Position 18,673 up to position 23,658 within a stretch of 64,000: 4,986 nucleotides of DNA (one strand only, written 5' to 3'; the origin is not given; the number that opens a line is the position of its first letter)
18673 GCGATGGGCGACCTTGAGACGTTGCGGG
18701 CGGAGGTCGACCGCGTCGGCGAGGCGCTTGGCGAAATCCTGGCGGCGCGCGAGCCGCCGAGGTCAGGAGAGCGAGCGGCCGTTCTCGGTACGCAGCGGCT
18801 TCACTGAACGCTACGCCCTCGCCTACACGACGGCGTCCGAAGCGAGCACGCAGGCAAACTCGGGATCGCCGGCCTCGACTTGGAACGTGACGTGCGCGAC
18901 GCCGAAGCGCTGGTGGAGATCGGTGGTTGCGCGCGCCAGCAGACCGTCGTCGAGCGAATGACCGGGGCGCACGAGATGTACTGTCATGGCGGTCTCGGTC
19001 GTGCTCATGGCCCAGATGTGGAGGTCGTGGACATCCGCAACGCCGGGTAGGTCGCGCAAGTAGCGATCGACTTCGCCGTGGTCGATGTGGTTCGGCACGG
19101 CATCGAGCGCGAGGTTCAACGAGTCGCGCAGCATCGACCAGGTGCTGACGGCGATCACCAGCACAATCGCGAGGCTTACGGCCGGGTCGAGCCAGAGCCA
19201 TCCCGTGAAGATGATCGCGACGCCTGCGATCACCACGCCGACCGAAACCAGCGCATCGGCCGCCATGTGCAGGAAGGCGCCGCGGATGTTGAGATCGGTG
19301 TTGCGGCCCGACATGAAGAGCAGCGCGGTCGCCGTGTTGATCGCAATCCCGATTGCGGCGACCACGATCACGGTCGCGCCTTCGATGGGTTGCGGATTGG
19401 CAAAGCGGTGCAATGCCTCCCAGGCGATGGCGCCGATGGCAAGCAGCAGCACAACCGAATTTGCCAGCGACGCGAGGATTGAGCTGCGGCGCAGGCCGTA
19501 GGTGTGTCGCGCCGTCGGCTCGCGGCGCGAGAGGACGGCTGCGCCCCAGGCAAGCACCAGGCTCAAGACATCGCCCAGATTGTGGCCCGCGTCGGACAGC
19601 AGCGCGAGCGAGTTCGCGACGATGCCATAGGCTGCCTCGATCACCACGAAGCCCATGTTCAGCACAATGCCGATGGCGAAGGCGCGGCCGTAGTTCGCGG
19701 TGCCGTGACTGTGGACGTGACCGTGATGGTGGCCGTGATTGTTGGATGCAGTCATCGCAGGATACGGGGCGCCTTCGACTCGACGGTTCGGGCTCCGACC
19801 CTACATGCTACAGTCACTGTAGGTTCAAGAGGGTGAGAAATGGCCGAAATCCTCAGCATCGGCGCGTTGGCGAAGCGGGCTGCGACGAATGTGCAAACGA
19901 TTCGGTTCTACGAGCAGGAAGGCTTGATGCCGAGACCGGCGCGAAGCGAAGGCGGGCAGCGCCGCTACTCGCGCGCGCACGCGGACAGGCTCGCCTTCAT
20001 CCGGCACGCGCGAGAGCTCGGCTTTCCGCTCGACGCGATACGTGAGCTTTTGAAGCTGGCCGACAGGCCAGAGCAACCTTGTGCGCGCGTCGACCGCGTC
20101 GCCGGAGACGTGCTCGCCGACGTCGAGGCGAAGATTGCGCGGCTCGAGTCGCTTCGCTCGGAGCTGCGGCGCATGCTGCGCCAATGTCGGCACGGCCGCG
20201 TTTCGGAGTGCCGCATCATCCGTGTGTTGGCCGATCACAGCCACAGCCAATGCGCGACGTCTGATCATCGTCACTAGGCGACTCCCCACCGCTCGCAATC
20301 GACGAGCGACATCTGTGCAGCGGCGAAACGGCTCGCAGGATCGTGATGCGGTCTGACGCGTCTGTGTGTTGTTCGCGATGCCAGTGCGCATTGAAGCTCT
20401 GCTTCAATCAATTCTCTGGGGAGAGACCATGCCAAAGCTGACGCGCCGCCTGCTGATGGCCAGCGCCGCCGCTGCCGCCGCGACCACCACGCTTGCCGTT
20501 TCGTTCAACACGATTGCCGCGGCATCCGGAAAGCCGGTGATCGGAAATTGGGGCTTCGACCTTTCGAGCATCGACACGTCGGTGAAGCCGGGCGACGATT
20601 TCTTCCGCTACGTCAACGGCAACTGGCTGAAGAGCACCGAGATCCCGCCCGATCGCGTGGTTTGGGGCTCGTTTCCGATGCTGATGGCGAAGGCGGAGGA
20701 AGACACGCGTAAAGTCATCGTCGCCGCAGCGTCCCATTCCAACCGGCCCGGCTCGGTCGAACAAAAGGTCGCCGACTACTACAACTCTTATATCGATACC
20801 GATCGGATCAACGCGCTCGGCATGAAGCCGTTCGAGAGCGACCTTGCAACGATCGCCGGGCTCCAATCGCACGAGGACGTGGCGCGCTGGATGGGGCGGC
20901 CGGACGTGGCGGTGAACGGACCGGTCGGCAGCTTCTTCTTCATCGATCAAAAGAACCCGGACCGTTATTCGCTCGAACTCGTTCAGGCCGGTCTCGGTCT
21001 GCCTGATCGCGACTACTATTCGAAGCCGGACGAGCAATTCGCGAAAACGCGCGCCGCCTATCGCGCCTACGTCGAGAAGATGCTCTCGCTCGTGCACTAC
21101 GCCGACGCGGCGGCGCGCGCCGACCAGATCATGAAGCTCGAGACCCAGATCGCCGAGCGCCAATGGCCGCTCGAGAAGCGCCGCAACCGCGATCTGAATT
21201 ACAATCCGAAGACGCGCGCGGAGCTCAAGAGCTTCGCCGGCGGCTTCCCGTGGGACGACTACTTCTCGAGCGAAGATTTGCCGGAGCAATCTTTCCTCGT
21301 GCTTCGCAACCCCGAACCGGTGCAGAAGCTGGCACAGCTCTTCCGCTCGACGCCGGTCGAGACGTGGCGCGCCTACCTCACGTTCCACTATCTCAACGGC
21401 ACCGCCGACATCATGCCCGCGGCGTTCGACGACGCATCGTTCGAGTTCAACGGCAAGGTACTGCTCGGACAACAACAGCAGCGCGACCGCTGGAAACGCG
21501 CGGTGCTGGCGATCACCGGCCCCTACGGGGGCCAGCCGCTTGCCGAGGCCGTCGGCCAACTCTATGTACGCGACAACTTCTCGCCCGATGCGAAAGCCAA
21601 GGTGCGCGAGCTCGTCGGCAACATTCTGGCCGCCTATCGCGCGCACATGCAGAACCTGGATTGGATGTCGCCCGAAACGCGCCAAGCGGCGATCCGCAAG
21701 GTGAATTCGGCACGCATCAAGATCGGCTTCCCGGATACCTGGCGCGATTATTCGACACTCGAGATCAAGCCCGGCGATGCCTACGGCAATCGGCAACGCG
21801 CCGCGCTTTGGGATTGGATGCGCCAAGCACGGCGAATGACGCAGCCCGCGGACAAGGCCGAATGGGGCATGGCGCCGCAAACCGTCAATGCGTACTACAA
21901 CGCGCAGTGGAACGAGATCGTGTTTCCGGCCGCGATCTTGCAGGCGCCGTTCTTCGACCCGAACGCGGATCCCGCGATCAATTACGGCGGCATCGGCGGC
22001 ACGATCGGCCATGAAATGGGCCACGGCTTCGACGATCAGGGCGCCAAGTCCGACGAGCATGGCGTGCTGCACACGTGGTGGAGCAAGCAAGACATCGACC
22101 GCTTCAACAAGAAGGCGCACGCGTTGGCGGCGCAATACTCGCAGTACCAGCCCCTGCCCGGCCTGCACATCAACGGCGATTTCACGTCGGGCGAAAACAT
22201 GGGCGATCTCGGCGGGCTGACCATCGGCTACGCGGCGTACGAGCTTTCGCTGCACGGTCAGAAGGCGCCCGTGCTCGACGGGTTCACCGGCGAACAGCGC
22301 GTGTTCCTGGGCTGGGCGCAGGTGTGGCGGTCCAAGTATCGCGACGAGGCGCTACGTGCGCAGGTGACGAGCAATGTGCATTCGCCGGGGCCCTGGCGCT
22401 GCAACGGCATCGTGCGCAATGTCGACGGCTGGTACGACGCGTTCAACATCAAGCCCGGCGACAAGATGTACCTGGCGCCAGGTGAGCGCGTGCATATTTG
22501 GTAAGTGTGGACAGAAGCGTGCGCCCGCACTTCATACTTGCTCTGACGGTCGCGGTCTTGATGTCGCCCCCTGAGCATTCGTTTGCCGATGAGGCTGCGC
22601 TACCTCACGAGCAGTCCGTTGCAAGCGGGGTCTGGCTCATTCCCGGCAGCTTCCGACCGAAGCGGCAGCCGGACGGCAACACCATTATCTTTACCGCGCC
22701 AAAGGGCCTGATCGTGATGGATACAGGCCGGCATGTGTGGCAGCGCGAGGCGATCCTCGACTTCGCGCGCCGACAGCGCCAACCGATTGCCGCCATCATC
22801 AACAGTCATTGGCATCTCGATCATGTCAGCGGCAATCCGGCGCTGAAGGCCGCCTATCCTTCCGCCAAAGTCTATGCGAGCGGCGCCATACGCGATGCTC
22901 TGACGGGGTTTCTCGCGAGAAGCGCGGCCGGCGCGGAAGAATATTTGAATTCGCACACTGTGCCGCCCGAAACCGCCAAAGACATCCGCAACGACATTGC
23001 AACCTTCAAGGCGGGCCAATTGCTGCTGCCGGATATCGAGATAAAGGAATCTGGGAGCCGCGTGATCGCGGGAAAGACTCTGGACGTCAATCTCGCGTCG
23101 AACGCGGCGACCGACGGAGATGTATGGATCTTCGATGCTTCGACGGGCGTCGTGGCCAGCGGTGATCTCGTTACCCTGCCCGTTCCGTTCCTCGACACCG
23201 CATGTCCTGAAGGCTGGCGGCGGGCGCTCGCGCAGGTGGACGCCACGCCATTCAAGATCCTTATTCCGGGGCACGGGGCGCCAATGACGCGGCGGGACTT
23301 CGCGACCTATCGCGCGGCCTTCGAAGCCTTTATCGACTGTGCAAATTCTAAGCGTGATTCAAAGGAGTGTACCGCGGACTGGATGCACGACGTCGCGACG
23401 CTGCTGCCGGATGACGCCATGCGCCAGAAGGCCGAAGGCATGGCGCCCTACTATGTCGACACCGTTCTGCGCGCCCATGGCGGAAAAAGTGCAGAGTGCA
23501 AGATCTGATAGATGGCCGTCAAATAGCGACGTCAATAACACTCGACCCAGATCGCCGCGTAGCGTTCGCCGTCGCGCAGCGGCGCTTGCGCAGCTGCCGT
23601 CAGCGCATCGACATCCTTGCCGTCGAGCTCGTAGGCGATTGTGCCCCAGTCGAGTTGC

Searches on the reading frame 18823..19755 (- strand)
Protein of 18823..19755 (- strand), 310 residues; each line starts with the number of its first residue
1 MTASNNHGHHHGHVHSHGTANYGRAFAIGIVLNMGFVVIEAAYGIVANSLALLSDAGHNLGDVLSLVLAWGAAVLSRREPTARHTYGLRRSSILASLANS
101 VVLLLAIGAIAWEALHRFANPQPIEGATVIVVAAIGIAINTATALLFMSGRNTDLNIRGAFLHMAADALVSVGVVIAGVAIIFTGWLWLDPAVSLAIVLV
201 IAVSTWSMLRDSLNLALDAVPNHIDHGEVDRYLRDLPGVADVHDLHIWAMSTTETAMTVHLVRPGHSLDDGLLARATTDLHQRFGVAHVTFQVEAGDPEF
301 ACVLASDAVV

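Call 70: search_protein_families(library=pfam, proteins=[window:18823-19755:-], max_evalue=0.00001)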
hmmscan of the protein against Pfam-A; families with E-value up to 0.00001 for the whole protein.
window:18823-19755:- (310 aa): 2 families
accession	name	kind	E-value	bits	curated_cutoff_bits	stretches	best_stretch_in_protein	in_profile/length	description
PF01545.26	Cation_efflux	-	4.3e-41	141.3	26.6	1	28-213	3-194/198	Cation efflux family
PF16916.11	ZT_dimer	-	8.2e-14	51.8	26.7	1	221-294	1-76/78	Dimerisation domain of Zinc Transporter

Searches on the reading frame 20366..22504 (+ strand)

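Call 70: search_protein_families(library=pfam, proteins=[window:20366-22504:+], max_evalue=0.00001)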
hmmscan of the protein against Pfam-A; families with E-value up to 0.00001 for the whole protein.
window:20366-22504:+ (712 aa): 2 families
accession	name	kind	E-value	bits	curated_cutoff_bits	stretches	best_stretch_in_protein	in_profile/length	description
PF05649.18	Peptidase_M13_N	-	3.6e-110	369.4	32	1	75-456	1-381/381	Peptidase family M13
PF01431.27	Peptidase_M13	-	1.2e-67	228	24.5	1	508-708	1-204/205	Peptidase family M13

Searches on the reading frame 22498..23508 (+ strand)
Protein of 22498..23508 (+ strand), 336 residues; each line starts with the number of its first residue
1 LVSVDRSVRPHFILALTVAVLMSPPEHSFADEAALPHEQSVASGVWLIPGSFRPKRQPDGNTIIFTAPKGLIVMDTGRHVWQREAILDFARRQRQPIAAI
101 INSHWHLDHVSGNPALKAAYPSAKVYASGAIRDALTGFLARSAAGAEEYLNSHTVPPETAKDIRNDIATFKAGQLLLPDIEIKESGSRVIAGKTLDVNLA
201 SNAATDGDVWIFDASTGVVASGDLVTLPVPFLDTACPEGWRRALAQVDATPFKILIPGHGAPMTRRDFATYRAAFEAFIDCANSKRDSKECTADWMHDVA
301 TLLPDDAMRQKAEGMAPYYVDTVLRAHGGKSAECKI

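Call 70: search_protein_families(library=pfam, proteins=[window:22498-23508:+], max_evalue=0.00001)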
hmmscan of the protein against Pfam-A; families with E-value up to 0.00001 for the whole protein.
window:22498-23508:+ (336 aa): 1 family
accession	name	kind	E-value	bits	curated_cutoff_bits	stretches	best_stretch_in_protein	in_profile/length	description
PF00753.33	Lactamase_B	-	1.5e-13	51.5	22.7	1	60-259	6-196/196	Metallo-beta-lactamase superfamily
